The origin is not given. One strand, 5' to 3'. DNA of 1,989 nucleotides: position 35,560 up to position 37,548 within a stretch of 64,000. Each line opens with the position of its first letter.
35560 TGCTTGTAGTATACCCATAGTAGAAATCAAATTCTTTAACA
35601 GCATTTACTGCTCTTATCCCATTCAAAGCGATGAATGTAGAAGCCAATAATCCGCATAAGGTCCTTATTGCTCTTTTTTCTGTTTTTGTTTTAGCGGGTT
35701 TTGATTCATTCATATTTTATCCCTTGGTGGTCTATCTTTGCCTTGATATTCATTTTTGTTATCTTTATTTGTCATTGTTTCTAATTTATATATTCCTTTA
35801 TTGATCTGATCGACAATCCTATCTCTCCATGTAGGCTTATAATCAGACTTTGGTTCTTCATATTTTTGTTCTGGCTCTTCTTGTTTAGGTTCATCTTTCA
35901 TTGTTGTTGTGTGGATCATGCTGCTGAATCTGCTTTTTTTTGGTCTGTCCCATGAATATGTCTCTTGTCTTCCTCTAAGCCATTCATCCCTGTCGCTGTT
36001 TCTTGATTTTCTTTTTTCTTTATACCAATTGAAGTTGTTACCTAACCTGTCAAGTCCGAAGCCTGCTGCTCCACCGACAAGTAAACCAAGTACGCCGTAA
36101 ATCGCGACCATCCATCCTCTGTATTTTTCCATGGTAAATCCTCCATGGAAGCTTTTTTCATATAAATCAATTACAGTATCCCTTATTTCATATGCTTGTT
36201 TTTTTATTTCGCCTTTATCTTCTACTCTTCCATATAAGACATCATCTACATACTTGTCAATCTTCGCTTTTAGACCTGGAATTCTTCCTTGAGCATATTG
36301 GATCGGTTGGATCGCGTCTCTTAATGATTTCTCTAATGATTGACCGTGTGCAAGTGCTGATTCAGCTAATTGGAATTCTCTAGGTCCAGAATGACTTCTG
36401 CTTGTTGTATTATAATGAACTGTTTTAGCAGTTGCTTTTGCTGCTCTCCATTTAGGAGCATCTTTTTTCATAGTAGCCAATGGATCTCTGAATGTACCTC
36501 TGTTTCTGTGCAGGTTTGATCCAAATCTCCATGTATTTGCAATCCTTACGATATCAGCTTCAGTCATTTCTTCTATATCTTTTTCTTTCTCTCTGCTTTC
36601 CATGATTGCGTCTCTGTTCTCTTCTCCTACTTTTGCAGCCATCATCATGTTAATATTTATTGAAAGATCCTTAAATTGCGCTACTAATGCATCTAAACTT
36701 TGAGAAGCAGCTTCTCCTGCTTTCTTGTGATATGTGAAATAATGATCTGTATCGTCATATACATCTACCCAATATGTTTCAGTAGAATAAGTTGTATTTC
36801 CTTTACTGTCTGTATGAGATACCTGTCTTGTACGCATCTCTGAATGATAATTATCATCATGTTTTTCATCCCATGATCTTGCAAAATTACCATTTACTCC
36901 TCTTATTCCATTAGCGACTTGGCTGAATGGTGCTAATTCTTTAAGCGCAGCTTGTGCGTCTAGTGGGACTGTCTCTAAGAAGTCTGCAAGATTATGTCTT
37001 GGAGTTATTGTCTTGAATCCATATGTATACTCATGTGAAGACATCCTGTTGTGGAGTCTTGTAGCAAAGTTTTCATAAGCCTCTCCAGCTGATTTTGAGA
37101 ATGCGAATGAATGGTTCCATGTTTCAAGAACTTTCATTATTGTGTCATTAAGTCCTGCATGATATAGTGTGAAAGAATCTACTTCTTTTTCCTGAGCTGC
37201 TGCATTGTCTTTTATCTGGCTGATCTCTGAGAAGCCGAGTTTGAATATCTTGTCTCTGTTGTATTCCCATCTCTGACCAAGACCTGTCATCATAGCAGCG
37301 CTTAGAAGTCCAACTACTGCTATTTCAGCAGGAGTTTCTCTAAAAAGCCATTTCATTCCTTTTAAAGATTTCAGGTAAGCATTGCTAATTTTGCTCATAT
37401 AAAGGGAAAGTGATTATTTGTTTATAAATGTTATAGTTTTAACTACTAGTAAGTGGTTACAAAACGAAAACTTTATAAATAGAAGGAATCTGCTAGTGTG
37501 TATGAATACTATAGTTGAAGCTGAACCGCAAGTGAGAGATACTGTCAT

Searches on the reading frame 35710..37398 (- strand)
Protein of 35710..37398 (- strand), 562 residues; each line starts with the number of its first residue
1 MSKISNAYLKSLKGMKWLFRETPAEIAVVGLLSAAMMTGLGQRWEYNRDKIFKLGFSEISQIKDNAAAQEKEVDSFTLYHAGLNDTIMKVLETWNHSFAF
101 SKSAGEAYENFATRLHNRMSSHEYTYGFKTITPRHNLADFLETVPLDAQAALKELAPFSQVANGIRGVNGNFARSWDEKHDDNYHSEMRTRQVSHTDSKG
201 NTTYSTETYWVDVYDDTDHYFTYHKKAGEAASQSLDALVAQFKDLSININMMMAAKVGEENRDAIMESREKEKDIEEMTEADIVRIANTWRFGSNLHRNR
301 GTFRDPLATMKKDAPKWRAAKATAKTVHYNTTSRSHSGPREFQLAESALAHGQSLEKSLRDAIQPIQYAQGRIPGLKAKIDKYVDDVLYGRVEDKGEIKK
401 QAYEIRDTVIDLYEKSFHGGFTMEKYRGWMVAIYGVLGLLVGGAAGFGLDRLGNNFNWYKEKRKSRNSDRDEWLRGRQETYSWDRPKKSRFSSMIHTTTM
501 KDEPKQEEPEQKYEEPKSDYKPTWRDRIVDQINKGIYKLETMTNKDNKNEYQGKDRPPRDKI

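Call 4: search_protein_families(library=pfam, proteins=[window:35710-37398:-], max_evalue=0.1)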
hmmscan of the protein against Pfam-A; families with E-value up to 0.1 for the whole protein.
window:35710-37398:- (562 aa): 0 families

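Call 5: search_protein_families(library=phrogs, proteins=[window:35710-37398:-], max_evalue=0.1)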
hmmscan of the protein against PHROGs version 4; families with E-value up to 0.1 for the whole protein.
window:35710-37398:- (562 aa): 2 families
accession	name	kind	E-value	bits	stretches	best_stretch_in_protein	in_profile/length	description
phrog_3886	-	unknown function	5e-05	23.6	1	181-218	96-131/263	-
phrog_29231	-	unknown function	0.074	14.4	0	217-292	12-81/117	-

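Call 6: search_protein_families(library=ncbifam, proteins=[window:35710-37398:-], max_evalue=0.1)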
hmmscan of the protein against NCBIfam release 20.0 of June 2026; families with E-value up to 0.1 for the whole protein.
window:35710-37398:- (562 aa): 0 families

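Call 7: search_protein_families(library=padloc, proteins=[window:35710-37398:-], max_evalue=0.1)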
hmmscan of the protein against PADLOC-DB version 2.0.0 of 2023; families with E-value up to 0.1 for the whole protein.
window:35710-37398:- (562 aa): 0 families

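Call 9: search_solved_structures(query=window:35710-37398:-, max_evalue=1)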
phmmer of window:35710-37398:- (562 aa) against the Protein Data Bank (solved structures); distinct sequences matched with E-value up to 1: 0.

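Call 11: find_homologous_proteins(query=window:35710-37398:-, max_evalue=0.001)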
Query window:35710-37398:- (562 aa): 11 proteins with E <= 0.001 among 8000 candidates.
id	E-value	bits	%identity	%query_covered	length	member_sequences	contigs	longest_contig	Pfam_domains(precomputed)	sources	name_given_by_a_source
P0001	0.0e+0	1290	100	100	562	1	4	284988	-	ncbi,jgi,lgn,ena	-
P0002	6.0e-124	433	44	84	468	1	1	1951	-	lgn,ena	-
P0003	8.0e-99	350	41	80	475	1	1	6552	-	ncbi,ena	-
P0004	1.8e-97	345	41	80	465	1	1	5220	-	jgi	-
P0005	2.6e-91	325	41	77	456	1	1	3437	-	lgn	-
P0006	1.7e-68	250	35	75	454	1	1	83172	-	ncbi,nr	ncbi:Uncharacterised protein [uncultured archaeon]|nr:Uncharacterised protein [uncultured archaeon]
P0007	5.7e-61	225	31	81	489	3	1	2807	-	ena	-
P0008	9.8e-60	221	33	71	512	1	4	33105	-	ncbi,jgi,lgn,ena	ncbi:MAG: hypothetical protein WC979_06550 [Candidatus Pacearchaeota archaeon]|jgi:hypothetical prot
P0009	2.6e-59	220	32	79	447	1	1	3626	-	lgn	-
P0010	3.6e-52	196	30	76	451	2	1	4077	-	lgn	-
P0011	9.8e-38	148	36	53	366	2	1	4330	-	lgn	-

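Call 12: find_encoding_contigs(protein=P0001, flank=6000, max_places=4)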
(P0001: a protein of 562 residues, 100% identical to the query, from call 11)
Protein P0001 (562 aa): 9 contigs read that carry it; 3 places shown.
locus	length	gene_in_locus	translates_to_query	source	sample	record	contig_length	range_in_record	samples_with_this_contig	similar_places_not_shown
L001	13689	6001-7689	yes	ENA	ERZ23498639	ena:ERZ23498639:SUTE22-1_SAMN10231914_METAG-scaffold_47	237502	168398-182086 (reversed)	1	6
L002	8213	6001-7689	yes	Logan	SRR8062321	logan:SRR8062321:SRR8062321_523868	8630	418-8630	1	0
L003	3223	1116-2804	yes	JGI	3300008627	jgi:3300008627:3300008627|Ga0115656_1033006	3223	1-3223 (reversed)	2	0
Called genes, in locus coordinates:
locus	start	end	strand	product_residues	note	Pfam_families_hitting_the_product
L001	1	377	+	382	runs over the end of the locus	PF04107:GCS2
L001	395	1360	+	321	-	-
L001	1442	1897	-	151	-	-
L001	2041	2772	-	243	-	PF01978:TrmB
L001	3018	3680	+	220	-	-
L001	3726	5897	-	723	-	-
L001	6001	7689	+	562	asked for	-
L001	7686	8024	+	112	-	-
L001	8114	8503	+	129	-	-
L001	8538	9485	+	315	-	PF01207:Dus, PF01180:DHO_dh (weak)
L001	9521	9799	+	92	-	-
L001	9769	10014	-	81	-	-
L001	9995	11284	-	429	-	PF13528:Glyco_trans_1_3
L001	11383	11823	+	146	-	-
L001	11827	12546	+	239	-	PF00535:Glycos_transf_2, PF10111:Glyco_tranf_2_2, PF13641:Glyco_tranf_2_3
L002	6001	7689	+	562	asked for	-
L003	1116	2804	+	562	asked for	-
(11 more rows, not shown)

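Call 13: find_encoding_contigs(protein=P0006, flank=8000, max_places=3)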
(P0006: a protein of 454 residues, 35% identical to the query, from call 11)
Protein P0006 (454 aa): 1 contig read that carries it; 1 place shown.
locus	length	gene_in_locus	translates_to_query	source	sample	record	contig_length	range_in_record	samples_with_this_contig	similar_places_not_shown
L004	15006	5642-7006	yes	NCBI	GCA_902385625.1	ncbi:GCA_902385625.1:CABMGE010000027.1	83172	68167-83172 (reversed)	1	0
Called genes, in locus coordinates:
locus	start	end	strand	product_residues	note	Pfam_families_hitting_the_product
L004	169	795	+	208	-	PF01135:PCMT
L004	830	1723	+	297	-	PF25231:DUF7847 (weak), PF10110:GPDPase_memb (weak)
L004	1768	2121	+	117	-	-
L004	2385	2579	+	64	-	-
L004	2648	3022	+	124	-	-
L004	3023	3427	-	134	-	PF01641:SelR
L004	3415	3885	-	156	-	PF01625:PMSR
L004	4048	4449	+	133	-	PF08327:AHSA1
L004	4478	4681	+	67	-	-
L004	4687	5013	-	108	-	-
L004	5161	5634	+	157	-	PF18907:DUF5662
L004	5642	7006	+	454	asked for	-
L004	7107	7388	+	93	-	-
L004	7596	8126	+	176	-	-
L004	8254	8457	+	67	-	-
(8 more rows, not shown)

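Call 14: find_encoding_contigs(protein=P0008, flank=8000, max_places=3)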
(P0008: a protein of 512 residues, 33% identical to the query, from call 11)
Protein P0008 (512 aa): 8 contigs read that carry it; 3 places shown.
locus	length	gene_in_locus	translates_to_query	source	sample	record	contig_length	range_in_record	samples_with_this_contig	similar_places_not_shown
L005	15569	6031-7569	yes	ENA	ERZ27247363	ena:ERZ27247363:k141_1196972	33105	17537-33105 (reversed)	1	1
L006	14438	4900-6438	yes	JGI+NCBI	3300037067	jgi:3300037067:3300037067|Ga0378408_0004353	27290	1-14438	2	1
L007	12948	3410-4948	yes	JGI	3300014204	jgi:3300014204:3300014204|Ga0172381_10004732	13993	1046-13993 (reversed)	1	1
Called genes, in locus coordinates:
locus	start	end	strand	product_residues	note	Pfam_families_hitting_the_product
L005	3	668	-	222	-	?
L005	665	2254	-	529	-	-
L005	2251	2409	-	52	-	-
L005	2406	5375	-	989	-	-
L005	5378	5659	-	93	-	-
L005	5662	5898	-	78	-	-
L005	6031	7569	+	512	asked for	-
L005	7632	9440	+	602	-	PF01909:NTP_transf_2 (weak)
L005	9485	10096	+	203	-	PF14360:PAP2_C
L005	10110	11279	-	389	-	PF13439:Glyco_transf_4, PF13477:Glyco_trans_4_2 (weak), PF20706:GT4-conflict (weak), PF00534:Glycos_transf_1, PF13692:Glyco_trans_1_4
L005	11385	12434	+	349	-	PF13528:Glyco_trans_1_3, PF04101:Glyco_tran_28_C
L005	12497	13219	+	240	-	PF13641:Glyco_tranf_2_3, PF00535:Glycos_transf_2, PF10111:Glyco_tranf_2_2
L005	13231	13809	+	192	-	PF14808:TMEM164 (weak)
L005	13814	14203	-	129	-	PF07681:DoxX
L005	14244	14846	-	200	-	PF09335:VTT_dom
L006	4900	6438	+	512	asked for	-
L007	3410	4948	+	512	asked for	-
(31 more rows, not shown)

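Call 30: predict_structure(alignment_id=A1)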
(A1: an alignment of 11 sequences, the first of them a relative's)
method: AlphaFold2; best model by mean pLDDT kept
length: 562 residues; sequences in the alignment: 11
mean_pLDDT: 78.2   pTM: 0.64
mean pLDDT of the five models: 78.2, 77.6, 77.4, 73.9, 73.7
residues with pLDDT >= 90: 281; 70-90: 111; 50-70: 83; < 50: 87
segments of 3 or more residues with pLDDT < 50: 1-12, 14-19, 477-479, 481-519, 537-562
pLDDT, mean of each block of 10 residues (from residue 1): 43 48 62 75 71 89 90 94 95 87 84 91 58 78 96 95 95 96 96 93 95 96 97 95 92 88 83 67 91 93 92 94 95 92 96 95 96 96 92 86 94 92 70 73 69 60 53 53 37 33 35 44 72 60 40 35 35
secondary structure, 60 per line:
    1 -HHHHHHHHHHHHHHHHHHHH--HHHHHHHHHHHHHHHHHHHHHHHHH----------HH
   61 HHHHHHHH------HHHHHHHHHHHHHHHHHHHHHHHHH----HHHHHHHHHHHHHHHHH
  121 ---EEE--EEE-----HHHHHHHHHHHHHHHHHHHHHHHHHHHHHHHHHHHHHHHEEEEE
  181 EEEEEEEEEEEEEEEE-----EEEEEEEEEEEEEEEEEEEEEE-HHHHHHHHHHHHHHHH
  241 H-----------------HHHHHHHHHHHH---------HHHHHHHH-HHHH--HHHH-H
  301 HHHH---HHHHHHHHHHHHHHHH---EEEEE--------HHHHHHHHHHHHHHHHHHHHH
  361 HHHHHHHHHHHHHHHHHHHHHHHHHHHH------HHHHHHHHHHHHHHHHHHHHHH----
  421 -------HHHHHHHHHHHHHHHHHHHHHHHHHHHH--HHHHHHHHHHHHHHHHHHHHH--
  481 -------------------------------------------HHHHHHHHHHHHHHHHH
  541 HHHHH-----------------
elements in order: H2-21 H24-48 H59-68 H75-99 H104-120 E124-126 E129-131 H137-175 E176-196 E202-223 H225-241 H259-270 H280-287 H289-292 H295-298 H300-304 H308-323 E327-331 H340-388 H395-416 H428-455 H458-478 H524-545

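Call 41: find_related_loci(query=A1, collection=genome_contigs, flank=10000)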
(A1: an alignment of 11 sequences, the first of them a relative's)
Query A1 (562 aa) in genome_contigs; peptide patterns used: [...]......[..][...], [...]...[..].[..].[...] (x = any residue, [..] = any of these).
87 stretches matched a pattern; 21 encode a relative of the query (tblastn E <= 1e-3); 20 distinct loci.
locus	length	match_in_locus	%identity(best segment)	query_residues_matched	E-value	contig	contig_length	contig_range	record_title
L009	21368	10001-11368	41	4-469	5e-111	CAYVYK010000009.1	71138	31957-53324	MAG TPA_asm: uncultured Methanosarcinales archaeon isolate binchicken_co115_67 genome assembly, contig: NODE_718_length_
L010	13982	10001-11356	41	3-462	1e-108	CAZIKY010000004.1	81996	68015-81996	MAG TPA_asm: Candidatus Woesearchaeota archaeon isolate SRP093185_co1_139 genome assembly, contig: NODE_95_length_81996_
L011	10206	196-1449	34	10-434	1e-76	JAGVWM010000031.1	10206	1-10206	Candidatus Pacearchaeota archaeon isolate RIFCSPHIGHO2_01_FULL_29_23 rifcsphigho2_01_scaffold_39725, whole genome shotgu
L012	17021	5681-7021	35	26-464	4e-75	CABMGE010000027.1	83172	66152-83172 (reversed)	uncultured archaeon isolate LFW-165_1 genome assembly, contig: LFW1651_9, whole genome shotgun sequence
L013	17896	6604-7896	35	15-459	7e-72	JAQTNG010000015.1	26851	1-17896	MAG: Elusimicrobia bacterium isolate STA_59 NODE_3367_length_26851_cov_2.436387_Sandtown_A, whole genome shotgun sequenc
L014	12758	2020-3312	34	18-463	2e-70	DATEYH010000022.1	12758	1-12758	MAG TPA_asm: Candidatus Nanoarchaeia archaeon isolate SMAG_U8440 k141_256750, whole genome shotgun sequence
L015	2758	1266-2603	32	1-459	8e-68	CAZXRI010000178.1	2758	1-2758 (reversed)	MAG TPA_asm: uncultured Methanosarcinales archaeon isolate SRP062349_co5_102 genome assembly, contig: NODE_41175_length_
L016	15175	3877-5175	36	14-463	1e-65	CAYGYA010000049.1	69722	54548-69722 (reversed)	MAG TPA_asm: uncultured Methanosarcinales archaeon isolate ERP119294_co2_539 genome assembly, contig: k141_1988381, whol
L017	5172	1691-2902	34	26-441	2e-61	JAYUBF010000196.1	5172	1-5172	MAG: Myxococcales bacterium isolate GFS_6713 GFS_6713_195, whole genome shotgun sequence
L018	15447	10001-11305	33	1-454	2e-61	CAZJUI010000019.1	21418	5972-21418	MAG TPA_asm: Candidatus Woesearchaeota archaeon isolate binchicken_co38_527 genome assembly, contig: NODE_5167_length_21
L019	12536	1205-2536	34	3-459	9e-60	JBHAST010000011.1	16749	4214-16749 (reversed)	MAG: bacterium isolate D3_MAG_72 D3__12007, whole genome shotgun sequence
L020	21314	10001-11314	34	16-464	2e-57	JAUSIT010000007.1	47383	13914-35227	MAG: Nanoarchaeota archaeon isolate E14_metabat.bin.268 E14_k141_1217387, whole genome shotgun sequence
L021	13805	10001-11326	30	12-466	3e-52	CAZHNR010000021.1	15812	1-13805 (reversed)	MAG TPA_asm: uncultured Methanosarcinales archaeon isolate SRP063590_co1_39 genome assembly, contig: NODE_3770_length_15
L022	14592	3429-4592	33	45-440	2e-51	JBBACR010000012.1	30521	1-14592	MAG: Candidatus Pacearchaeota archaeon isolate SO_2017_LW1_53 NODE_1077_length_30521_cov_6.685234_LW64-88_2017, whole ge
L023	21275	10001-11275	30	15-434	3e-49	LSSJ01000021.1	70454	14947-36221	MAG: Euryarchaeota archaeon SM23-78 WORSMTZ_243, whole genome shotgun sequence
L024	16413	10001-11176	28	18-421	5e-41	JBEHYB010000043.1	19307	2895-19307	MAG: Pseudomonadota bacterium isolate ESF1.bin.114 NODE_2856_length_19307_cov_3.908059, whole genome shotgun sequence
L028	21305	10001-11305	30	13-452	4e-42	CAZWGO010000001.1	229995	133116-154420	MAG TPA_asm: uncultured Micavibrio sp. isolate SRP062349_co2_102 genome assembly, contig: NODE_21_length_229995_cov_12.9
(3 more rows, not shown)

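Call 42: find_related_loci(query=A1, collection=metagenome_contigs, flank=10000)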
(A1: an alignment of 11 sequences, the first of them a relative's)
Query A1 (562 aa) in metagenome_contigs; peptide patterns used: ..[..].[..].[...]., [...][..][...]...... (x = any residue, [..] = any of these).
188 stretches matched a pattern; 23 encode a relative of the query (tblastn E <= 1e-3); 23 distinct loci.
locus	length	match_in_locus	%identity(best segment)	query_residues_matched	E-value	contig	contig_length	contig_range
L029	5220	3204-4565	41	6-456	5e-100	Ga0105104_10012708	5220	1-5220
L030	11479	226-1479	34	10-434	8e-77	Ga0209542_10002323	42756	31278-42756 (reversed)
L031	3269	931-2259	35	1-454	1e-68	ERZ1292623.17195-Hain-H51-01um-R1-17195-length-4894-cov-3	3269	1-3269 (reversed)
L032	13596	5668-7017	32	15-478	3e-67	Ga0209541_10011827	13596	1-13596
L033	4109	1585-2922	32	1-459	3e-67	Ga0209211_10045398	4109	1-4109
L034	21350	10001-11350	34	13-456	6e-67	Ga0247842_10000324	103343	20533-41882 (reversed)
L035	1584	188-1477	35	15-463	7e-70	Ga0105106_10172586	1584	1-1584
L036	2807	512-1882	31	10-464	6e-65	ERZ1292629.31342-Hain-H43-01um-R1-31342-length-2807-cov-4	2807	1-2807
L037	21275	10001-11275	33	13-431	1e-62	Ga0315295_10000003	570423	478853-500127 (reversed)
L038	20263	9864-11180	34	1-448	2e-62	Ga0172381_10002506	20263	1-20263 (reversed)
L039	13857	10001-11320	30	10-463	3e-60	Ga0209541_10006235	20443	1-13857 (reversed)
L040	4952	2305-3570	31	24-459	8e-58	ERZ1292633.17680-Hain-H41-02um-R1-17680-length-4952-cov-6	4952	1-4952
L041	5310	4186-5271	34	18-400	7e-57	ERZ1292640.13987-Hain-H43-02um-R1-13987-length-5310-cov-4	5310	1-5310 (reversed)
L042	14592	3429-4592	33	45-440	1e-51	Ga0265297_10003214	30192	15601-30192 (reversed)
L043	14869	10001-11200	32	25-433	3e-47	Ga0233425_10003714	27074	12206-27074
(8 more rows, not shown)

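Call 64: search_solved_structures(query=A4, max_evalue=10)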
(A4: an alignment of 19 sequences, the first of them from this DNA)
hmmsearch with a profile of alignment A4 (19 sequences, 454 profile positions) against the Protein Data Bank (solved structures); distinct sequences matched with E-value up to 10: 28.
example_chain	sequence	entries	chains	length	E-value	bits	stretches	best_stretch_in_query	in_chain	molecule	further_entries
4g2k_A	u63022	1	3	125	0.099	14.5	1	340-389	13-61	General control protein GCN4, Envelope glycoprotein GP2 chimera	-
7o97_A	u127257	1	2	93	0.099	14.5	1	337-394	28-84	hypothetical protein UY81_C0065G0003 from Candidatus Giovannonibacteria bacterium converte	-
2xzr_A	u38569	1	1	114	0.1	14.5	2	344-401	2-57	IMMUNOGLOBULIN-BINDING PROTEIN EIBD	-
2yny_A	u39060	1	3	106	0.12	14.3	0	344-375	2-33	GENERAL CONTROL PROTEIN GCN4, PUTATIVE INNER MEMBRANE PROTEIN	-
6r17_A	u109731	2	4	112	0.13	14.1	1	90-164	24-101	Synaptonemal complex central element protein 2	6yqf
8f5h_A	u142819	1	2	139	0.27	13.1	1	88-176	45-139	S2hlx_EX_19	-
5apt_A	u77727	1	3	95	0.31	12.9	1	339-403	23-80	GENERAL CONTROL PROTEIN GCN4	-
4n21_A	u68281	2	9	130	0.31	12.9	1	340-379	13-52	GP2 Ectodomain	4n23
8j9s_A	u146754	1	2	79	0.39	12.5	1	343-410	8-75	Aminoacyl tRNA synthase complex-interacting multifunctional protein 1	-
5apu_A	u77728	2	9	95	0.43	12.4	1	339-403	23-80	GENERAL CONTROL PROTEIN GCN4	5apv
6cb1_t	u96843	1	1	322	0.57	12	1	58-102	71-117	Ribosome biogenesis protein RLP7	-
2yo2_A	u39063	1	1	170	0.68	11.8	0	341-372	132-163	GENERAL CONTROL PROTEIN GCN4, PUTATIVE INNER MEMBRANE PROTEIN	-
3zmf_A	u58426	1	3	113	0.69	11.7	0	344-373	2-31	GENERAL CONTROL PROTEIN GCN4, PUTATIVE INNER MEMBRANE PROTEIN, GENERAL CONTROL PROTEIN GCN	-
1gcm_A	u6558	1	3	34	1.3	10.8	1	343-372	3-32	GCN4P-II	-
4hdg_A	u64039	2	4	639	1.4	10.7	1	150-180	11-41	Polyprotein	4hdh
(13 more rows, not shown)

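Call 65: search_protein_families(library=pfam, alignment_id=A4, max_evalue=1)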
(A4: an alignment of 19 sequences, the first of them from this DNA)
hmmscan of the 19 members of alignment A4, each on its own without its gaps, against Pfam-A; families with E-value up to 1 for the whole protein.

A. member 1, seq(562 aa): 0 families

B. families by the number of members that match (of 19 scanned): 31 families (the first 25 are shown)
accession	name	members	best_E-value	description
PF08702.15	Fib_alpha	2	0.22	Fibrinogen alpha/beta chain family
PF24073.1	DUF7365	1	0.0035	Coiled-coil region of unknown function (DUF7365)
PF07697.16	7TMR-HDED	1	0.013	7TM-HD extracellular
PF06009.19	Laminin_II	1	0.031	Laminin Domain II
PF10073.14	GapR_DNA-bd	1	0.032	GapR-like, DNA-binding domain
PF05064.18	Nsp1_C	1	0.05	Nsp1-like C-terminal region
PF20033.5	DUF6438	1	0.051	Domain of unknown function (DUF6438)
PF16926.10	HisKA_4TM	1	0.056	Archaeal 4TM region of histidine kinase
PF12912.12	N_NLPC_P60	1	0.084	NLPC_P60 stabilising domain, N term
PF04854.19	DUF624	1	0.11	Protein of unknown function, DUF624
PF06008.19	Laminin_I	1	0.13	Laminin Domain I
PF00015.26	MCPsignal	1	0.13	Methyl-accepting chemotaxis protein (MCP) signalling domain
PF18799.6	LPD5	1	0.15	Large polyvalent protein-associated domain 5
PF11083.13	Relaxase_C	1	0.15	C-terminal helical hairpin domain from relaxase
PF25596.1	CPSase_L_D1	1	0.16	Carbamoyl phosphate synthase preATP-grasp domain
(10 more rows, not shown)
